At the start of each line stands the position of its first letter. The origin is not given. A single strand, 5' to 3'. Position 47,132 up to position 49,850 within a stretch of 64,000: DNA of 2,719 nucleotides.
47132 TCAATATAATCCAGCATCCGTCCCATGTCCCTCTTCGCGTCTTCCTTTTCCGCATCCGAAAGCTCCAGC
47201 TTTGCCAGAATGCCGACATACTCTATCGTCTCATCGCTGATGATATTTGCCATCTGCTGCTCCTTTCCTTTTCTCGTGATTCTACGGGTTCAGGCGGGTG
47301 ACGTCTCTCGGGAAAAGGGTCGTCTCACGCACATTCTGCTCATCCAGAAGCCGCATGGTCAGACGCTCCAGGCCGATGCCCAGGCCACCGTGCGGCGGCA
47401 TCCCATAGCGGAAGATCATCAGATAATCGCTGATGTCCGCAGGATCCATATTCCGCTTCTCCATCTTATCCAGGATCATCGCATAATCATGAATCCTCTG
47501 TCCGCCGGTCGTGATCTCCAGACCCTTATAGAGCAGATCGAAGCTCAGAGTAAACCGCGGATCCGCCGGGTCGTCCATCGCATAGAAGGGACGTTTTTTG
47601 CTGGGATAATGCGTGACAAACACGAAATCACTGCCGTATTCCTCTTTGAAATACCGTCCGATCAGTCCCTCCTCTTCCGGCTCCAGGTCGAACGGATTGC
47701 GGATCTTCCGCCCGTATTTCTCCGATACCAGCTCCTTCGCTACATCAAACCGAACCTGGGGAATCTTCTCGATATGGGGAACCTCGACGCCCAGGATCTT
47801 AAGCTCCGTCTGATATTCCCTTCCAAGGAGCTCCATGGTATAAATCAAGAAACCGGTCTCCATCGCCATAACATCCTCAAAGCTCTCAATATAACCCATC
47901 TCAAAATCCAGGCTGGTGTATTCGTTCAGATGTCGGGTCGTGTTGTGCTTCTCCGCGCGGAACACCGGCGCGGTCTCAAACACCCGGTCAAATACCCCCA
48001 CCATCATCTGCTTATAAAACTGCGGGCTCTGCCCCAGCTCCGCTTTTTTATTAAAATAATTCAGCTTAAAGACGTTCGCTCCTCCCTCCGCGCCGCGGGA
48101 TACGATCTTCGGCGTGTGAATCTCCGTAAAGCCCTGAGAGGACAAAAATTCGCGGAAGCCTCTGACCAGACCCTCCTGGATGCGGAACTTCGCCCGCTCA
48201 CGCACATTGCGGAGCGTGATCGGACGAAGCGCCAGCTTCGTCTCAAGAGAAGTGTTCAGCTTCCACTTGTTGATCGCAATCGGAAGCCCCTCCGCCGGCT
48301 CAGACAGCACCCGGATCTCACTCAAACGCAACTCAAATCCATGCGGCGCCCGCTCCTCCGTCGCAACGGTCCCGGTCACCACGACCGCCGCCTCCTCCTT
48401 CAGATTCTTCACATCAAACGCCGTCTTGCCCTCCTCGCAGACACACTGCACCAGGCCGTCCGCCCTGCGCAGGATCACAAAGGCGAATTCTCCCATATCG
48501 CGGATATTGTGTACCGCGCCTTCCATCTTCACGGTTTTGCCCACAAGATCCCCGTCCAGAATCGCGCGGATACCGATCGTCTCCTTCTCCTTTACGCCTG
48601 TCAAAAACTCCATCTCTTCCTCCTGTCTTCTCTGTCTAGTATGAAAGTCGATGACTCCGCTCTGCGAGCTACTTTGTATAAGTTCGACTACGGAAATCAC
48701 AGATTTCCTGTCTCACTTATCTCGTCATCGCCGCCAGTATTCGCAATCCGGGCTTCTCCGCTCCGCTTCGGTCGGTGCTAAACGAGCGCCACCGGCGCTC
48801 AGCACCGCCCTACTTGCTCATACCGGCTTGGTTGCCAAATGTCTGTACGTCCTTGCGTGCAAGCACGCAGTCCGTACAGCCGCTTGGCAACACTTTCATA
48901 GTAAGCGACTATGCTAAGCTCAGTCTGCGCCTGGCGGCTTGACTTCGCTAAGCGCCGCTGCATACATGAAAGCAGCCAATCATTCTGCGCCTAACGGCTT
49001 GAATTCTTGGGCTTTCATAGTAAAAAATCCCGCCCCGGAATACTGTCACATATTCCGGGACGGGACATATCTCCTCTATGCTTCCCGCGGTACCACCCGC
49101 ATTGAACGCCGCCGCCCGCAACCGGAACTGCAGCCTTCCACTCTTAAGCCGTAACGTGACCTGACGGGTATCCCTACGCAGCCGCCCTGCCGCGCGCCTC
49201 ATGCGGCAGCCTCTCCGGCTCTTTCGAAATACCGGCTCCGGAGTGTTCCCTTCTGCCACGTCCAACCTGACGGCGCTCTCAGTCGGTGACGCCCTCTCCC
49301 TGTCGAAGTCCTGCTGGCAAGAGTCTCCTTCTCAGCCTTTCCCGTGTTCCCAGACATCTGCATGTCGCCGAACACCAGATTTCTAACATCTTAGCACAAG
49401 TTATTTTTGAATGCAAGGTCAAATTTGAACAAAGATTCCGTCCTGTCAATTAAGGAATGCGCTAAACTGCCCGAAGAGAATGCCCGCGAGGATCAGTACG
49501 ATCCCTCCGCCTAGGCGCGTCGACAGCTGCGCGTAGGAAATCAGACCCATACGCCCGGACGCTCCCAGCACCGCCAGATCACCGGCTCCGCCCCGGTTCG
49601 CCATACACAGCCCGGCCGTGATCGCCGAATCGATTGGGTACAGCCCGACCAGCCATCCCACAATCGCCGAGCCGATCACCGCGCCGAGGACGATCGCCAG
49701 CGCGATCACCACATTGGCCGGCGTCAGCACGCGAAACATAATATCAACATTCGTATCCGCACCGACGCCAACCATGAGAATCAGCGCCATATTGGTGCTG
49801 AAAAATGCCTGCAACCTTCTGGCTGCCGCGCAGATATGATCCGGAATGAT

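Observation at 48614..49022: The aspS T-box terminator is separated from the start codon by ~410 nt of stacked structured repeats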

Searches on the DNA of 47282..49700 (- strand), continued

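Call 60: search_with_rna_model(model_id=R2, sources=[L084, L085, L086, L087, L088, L089, L090, L091, L092, L093, L094, L095, L096, L097, L098, L099, L100, L101, L102, L103, L104, L105, L106, L107, L108, L109, L110, L111, L112, L113, L114, L115, L116, L117, L118, L119, L120, L121, L122, L123, L124, L125, L126, L127, L128, L129, L130, L131, L132, L133, L134, L135, L136, L137, L138, L139, L140, L141, L142, L143, L144, L145, L146, L147, L148, L149, L150, L151, L152, L153, L154, L155, L156, L157, L158, L159, L160, L161, L162, L163], max_evalue=0.01, make_alignment=true)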
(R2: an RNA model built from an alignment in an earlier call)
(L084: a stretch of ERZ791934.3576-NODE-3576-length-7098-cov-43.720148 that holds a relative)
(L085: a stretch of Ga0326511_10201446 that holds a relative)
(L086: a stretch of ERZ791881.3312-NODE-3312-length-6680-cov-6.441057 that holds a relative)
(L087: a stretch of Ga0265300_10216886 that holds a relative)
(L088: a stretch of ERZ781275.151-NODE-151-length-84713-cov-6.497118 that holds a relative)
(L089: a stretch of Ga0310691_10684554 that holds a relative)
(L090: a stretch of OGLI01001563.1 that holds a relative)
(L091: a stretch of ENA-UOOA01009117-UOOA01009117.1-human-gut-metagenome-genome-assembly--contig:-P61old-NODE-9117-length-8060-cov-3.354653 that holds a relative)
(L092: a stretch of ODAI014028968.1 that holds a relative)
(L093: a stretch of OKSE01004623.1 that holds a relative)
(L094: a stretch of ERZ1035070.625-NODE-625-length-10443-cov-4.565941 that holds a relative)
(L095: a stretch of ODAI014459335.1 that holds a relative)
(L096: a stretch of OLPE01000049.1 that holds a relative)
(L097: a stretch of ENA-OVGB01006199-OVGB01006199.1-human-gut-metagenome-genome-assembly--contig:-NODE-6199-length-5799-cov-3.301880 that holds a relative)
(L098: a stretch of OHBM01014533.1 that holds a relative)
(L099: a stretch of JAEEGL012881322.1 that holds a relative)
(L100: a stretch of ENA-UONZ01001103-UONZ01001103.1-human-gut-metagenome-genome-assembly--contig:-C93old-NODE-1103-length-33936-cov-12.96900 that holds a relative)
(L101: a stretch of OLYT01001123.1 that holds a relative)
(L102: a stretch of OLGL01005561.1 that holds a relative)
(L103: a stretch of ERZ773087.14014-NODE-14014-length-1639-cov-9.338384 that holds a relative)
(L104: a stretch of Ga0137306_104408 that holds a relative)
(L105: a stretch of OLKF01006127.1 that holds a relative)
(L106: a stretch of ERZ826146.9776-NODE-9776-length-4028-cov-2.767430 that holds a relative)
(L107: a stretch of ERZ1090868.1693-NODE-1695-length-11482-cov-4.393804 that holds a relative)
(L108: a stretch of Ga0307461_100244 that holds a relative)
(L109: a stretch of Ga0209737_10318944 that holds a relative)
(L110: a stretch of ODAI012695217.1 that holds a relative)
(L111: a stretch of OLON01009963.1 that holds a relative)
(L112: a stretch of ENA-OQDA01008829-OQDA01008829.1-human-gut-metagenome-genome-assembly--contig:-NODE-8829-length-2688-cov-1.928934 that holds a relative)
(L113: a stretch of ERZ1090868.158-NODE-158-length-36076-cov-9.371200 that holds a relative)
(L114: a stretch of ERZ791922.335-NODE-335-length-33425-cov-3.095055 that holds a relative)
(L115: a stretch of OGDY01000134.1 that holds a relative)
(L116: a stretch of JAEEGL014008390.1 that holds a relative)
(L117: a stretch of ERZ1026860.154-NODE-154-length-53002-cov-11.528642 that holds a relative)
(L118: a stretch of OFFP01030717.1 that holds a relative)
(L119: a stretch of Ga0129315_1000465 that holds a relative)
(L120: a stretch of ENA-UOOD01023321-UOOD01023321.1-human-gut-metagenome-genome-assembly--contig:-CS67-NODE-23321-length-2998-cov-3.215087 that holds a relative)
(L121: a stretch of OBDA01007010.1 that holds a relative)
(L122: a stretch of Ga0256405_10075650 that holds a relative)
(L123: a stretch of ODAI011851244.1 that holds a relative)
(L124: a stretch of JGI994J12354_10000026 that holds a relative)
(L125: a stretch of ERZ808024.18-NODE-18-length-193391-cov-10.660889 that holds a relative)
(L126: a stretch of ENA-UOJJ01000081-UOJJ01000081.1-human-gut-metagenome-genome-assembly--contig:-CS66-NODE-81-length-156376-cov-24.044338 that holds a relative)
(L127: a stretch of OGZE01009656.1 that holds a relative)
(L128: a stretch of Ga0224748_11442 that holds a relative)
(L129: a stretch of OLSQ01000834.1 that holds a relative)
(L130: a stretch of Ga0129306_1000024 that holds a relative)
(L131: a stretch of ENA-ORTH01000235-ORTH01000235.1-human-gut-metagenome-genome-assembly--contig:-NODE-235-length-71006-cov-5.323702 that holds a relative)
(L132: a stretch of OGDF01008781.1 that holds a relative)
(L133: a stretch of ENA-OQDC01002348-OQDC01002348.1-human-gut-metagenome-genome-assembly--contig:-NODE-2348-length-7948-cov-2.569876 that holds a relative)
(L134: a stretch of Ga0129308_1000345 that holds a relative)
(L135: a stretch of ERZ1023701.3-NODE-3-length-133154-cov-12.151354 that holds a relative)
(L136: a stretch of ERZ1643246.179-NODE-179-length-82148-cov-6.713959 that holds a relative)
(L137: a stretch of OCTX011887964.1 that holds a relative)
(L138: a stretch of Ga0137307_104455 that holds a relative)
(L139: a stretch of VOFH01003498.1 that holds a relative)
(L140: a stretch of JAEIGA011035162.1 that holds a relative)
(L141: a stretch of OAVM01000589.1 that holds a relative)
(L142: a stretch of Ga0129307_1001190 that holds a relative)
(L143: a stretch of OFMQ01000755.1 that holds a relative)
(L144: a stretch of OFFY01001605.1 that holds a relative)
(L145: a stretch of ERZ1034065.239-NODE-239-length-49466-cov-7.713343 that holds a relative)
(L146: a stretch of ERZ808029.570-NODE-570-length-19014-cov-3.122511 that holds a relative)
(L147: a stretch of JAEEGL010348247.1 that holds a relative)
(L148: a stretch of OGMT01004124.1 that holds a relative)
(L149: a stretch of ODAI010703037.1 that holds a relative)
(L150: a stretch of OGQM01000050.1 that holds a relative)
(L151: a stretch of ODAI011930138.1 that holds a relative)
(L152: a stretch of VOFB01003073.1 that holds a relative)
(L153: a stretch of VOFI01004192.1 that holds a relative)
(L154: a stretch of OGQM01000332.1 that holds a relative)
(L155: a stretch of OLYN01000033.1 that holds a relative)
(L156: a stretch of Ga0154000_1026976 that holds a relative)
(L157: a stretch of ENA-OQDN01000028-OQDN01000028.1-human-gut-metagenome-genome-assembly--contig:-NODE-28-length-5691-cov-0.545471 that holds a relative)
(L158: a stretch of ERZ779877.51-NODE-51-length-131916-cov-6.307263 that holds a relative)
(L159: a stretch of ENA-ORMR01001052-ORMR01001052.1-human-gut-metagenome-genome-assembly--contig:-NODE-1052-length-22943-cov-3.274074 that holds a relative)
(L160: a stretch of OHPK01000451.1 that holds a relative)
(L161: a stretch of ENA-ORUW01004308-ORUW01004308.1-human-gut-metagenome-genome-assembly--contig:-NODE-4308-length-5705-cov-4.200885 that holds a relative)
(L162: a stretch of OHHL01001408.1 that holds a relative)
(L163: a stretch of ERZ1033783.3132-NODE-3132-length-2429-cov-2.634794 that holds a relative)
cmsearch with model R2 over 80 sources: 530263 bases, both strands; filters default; matches with E-value up to 0.01: 159.
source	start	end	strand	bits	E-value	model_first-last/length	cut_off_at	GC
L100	5254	5290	-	55.1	1.1e-11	1-38/38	no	0.57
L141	3396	3432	-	55.1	1.1e-11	1-38/38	no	0.57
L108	1804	1841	+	54.5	1.6e-11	1-38/38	no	0.47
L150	5712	5748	+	54.5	1.6e-11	1-38/38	no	0.51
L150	5825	5861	+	54.5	1.6e-11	1-38/38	no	0.51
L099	2190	2226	+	54.2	2e-11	1-38/38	no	0.49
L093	3365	3402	-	54.1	2.1e-11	1-38/38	no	0.42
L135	10763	10800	-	54.1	2.1e-11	1-38/38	no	0.42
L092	11173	11209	-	53.9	2.4e-11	1-38/38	no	0.51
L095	13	49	-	53.9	2.4e-11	1-38/38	no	0.51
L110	2521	2557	-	53.9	2.4e-11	1-38/38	no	0.51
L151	7303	7339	+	53.9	2.4e-11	1-38/38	no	0.51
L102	5084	5120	-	53.5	3.1e-11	1-38/38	no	0.51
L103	377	413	+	53.3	3.5e-11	1-38/38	no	0.41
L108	1045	1082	+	53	4.3e-11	1-38/38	no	0.42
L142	637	673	+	52.8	4.9e-11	1-38/38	no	0.41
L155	3593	3629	+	52.8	4.9e-11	1-38/38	no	0.49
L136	1278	1314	-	52.8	4.9e-11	1-38/38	no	0.62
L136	4756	4793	-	51.8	8.8e-11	1-38/38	no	0.63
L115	1416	1452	+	51.8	9.2e-11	1-38/38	no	0.46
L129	2467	2503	-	51.8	9.2e-11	1-38/38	no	0.46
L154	1016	1052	-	51.8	9.2e-11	1-38/38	no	0.46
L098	2453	2489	-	51.7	9.6e-11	1-38/38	no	0.41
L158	6947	6983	-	51.7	9.6e-11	1-38/38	no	0.41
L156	987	1023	+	51.6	1.1e-10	1-38/38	no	0.41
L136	11362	11399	-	50.8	1.7e-10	1-38/38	no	0.47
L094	6250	6286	-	50.7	1.9e-10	1-38/38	no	0.38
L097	3870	3906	+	50.7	1.9e-10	1-38/38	no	0.38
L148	1505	1541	+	50.7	1.9e-10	1-38/38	no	0.38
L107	7557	7594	-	50.6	2e-10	1-38/38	no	0.61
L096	6153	6189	+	50.4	2.2e-10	1-38/38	no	0.46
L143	1967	2003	+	50.4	2.2e-10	1-38/38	no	0.46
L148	1562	1598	+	50.4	2.2e-10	1-38/38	no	0.46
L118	728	764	+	50.3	2.3e-10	1-38/38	no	0.54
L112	211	247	+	50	2.9e-10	1-38/38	no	0.51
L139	5712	5748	+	50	2.9e-10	1-38/38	no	0.51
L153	2641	2677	-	49.9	3.1e-10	1-38/38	no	0.51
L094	6193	6229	-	49.9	3.1e-10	1-38/38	no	0.49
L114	3387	3423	+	49.7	3.6e-10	1-38/38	no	0.59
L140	1206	1243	+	49.6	3.6e-10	1-38/38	no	0.55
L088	1207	1243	+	49.6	3.6e-10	1-38/38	no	0.59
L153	2698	2734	-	49.6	3.6e-10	1-38/38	no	0.59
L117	923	959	-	49.6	3.7e-10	1-38/38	no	0.51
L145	7711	7747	-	49.4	4.2e-10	1-38/38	no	0.35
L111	1833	1870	+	49.4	4.3e-10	1-38/38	no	0.58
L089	631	667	+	49.1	5.2e-10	1-38/38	no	0.49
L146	2880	2916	-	48.2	8.8e-10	1-38/38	no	0.49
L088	1264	1300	+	48.2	9.3e-10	1-38/38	no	0.49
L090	12535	12571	-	48.1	9.6e-10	1-38/38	no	0.51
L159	311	347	+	48.1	9.6e-10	1-38/38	no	0.51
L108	1102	1139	+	48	9.9e-10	1-38/38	no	0.42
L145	11265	11301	-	47.9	1.1e-09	1-38/38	no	0.43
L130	5615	5652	+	47.7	1.2e-09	1-38/38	no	0.42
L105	593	630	+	47.6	1.3e-09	1-38/38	no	0.55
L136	10784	10820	-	47.3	1.6e-09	1-38/38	no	0.38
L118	670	706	+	47.3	1.6e-09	1-38/38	no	0.51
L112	474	510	+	47.2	1.7e-09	1-38/38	no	0.59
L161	2686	2722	-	47.2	1.7e-09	1-38/38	no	0.59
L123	981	1018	+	47.1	1.8e-09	1-38/38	no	0.5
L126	731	768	+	46.9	2.1e-09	1-38/38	no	0.47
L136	11305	11341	-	46.5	2.6e-09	1-38/38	no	0.68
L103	319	356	+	46.3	3e-09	1-38/38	no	0.45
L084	2697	2733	-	45.9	4e-09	1-38/38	no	0.54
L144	2185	2221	-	45.8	4.1e-09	1-38/38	no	0.43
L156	1046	1082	+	45.3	5.7e-09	1-38/38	no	0.46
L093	3958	3995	-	45.2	5.9e-09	1-38/38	no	0.42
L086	5354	5390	+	44.5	9.2e-09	1-38/38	no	0.49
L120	41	77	-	44.5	9.2e-09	1-38/38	no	0.49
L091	4112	4149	-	44.4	1e-08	1-38/38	no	0.5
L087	1042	1078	+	44.3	1.1e-08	1-38/38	no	0.51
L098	2396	2432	-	44.3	1.1e-08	1-38/38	no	0.41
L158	6890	6926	-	44.3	1.1e-08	1-38/38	no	0.41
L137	1519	1554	+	44.1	1.3e-08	1-38/38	no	0.44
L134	1087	1122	+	44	1.3e-08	1-38/38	no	0.44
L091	4171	4206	-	43.9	1.4e-08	1-38/38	no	0.44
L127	2044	2079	+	43.9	1.4e-08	1-38/38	no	0.44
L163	1543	1579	-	43.2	2.2e-08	1-38/38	no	0.57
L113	2144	2179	+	43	2.5e-08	1-38/38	no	0.47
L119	2160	2196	+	42.7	2.9e-08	1-38/38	no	0.51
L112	531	567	+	42.7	3e-08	1-38/38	no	0.54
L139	6033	6069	+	42.7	3e-08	1-38/38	no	0.54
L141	3339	3375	-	42.7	3e-08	1-38/38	no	0.54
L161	2629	2665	-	42.7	3e-08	1-38/38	no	0.54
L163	1486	1522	-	42.7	3e-08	1-38/38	no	0.54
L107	7678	7715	-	42.5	3.3e-08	1-38/38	no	0.66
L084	2754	2790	-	42.4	3.6e-08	1-38/38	no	0.51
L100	4563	4600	-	42.3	3.9e-08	1-38/38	no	0.55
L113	2201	2237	+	42.3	3.9e-08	1-38/38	no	0.51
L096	6096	6132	+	41.8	5.4e-08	1-38/38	no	0.38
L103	490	526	+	41.8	5.5e-08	1-38/38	no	0.41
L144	2870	2904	-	41.7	5.7e-08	1-38/38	no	0.43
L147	9537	9572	-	41.5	6.5e-08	1-38/38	no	0.47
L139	5976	6012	+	41.4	6.8e-08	1-38/38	no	0.62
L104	2252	2288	+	41.3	7.6e-08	1-38/38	no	0.46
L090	12592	12627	-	40.9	9.7e-08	1-38/38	no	0.39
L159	255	290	+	40.9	9.7e-08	1-38/38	no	0.39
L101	731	768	-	40.7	1.1e-07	1-38/38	no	0.47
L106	2546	2583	-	40.7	1.1e-07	1-38/38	no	0.47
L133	2284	2321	-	40.7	1.1e-07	1-38/38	no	0.47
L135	11359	11396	-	40.7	1.1e-07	1-38/38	no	0.47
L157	2312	2349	-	40.7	1.1e-07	1-38/38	no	0.47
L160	11294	11331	+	40.7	1.1e-07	1-38/38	no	0.47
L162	35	72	-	40.7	1.1e-07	1-38/38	no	0.47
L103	434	469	+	40.5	1.2e-07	1-38/38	no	0.33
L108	1251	1285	+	40.5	1.2e-07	1-38/38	no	0.43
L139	5770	5805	+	40.3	1.4e-07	1-38/38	no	0.58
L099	2246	2282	+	40.3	1.4e-07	1-38/38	no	0.46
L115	1473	1509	+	40.1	1.5e-07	1-38/38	no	0.54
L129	2410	2446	-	40.1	1.5e-07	1-38/38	no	0.54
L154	959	995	-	40.1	1.5e-07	1-38/38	no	0.54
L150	5769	5805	+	40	1.7e-07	1-38/38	no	0.51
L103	550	586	+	39.9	1.8e-07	1-38/38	no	0.35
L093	3423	3460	-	39.9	1.8e-07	1-38/38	no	0.45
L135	10821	10858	-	39.9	1.8e-07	1-38/38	no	0.45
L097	3927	3963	+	39.4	2.5e-07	1-38/38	no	0.49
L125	1781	1819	-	39.3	2.6e-07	1-38/38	no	0.44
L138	6562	6600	+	39.3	2.6e-07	1-38/38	no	0.44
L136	1335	1373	-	39.1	3.1e-07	1-38/38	no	0.38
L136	10724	10763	-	39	3.2e-07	1-38/38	no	0.55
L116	400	435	-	38.8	3.5e-07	1-38/38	no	0.53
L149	1547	1583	+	38.8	3.7e-07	1-38/38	no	0.59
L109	1448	1484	+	38.8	3.7e-07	1-38/38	no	0.57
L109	1551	1587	+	38.8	3.7e-07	1-38/38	no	0.57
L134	1031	1066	+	38.7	3.8e-07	1-38/38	no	0.42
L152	2093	2128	+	37.9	6.3e-07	1-38/38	no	0.39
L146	2823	2859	-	37.9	6.4e-07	1-38/38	no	0.54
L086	5298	5333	+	37.3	9.4e-07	1-38/38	no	0.61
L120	98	133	-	37.3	9.4e-07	1-38/38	no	0.61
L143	1910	1946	+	37.3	9.5e-07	1-38/38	no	0.41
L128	1991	2029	-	36.9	1.2e-06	1-38/38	no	0.46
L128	2086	2124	-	36.9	1.2e-06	1-38/38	no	0.46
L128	2181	2219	-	36.9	1.2e-06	1-38/38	no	0.46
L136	4814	4851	-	36.8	1.3e-06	1-38/38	no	0.47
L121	694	729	-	36.8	1.3e-06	1-38/38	no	0.36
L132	5094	5129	+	36.8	1.3e-06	1-38/38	no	0.36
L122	1452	1488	-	36.7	1.4e-06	1-38/38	no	0.62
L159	425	461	+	35.8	2.4e-06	1-38/38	no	0.43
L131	998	1033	-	35.8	2.4e-06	1-38/38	no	0.61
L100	4506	4542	-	35.2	3.7e-06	1-38/38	no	0.54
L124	6859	6894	+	35.1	3.8e-06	1-38/38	no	0.44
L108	1861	1895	+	35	4e-06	1-38/38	no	0.4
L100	5197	5233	-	35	4.1e-06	1-38/38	no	0.65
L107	7737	7774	-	35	4.1e-06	1-38/38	no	0.53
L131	886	923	-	35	4.2e-06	1-38/38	no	0.63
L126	789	824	+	34.3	6.1e-06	1-38/38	no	0.39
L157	1755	1790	-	33.4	1.1e-05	1-38/38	no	0.33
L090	12478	12513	-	33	1.4e-05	1-38/38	no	0.33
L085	13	49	+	32.8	1.6e-05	1-38/38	no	0.57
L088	1465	1500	+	32.6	1.9e-05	1-38/38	no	0.61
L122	1357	1393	-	31.8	3e-05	1-38/38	no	0.59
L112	269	304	+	31.7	3.3e-05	1-38/38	no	0.56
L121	750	787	-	31.1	5e-05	1-38/38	no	0.45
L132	5036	5073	+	31.1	5e-05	1-38/38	no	0.45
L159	369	404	+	30.3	8.3e-05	1-38/38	no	0.36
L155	3651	3683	+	28.2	0.00031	1-38/38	no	0.48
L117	868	902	-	27.5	0.00049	1-38/38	no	0.51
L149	1641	1680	+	26.2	0.0011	1-38/38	no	0.4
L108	1166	1197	+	25.9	0.0013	1-38/38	no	0.47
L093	4082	4117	-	23.7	0.0053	1-38/38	no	0.53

Alignment A7: 150 matches aligned to the model, 47 columns, each read 5' to 3' on its own strand. Consensus structure (alignment columns), stored with it:
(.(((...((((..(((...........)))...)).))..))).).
